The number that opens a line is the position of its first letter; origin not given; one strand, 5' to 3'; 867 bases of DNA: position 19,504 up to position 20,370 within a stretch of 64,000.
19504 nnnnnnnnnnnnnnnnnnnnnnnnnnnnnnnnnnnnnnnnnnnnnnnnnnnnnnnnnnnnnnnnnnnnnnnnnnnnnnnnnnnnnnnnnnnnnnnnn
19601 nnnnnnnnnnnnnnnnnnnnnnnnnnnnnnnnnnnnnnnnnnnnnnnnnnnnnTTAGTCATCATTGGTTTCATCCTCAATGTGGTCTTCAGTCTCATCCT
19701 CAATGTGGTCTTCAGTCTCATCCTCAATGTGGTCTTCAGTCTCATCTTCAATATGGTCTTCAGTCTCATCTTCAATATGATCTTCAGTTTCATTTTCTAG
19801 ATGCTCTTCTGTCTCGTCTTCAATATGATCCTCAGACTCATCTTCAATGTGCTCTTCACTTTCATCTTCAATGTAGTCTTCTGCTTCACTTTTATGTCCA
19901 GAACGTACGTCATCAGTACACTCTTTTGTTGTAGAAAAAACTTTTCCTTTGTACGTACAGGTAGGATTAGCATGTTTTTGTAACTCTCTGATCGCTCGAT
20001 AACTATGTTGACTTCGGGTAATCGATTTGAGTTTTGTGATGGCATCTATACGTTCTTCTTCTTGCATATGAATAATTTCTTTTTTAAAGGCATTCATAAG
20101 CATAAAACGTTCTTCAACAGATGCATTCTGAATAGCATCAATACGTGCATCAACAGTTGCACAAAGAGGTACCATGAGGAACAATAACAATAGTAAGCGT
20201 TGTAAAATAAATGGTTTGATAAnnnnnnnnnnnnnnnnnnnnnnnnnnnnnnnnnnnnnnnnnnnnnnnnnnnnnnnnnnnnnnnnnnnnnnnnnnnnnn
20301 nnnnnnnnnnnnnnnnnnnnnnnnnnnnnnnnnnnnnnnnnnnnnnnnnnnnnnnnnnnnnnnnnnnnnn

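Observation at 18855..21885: Tightly coupled RR-HK-(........)9 protein-OM barrel operon of unknown function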

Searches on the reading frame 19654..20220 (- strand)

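Call 5: search_protein_families(library=pfam, proteins=[window:19654-20220:-], max_evalue=0.1)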
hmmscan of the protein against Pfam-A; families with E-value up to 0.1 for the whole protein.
window:19654-20220:- (188 aa): 0 families

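Call 6: search_protein_families(library=ncbifam, proteins=[window:19654-20220:-], max_evalue=0.1)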
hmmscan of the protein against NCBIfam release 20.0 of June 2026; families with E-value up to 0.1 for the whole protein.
window:19654-20220:- (188 aa): 2 families
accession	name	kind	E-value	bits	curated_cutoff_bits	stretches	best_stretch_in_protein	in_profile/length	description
TIGR00927.1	2A1904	subfamily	0.0087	13.7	710.1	1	100-184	756-846/1209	K+-dependent Na+/Ca+ exchanger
NF045516.2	SepX_GlpR_1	exception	0.064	13.1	160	1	79-178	71-152/293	divisome protein SepX/GlpR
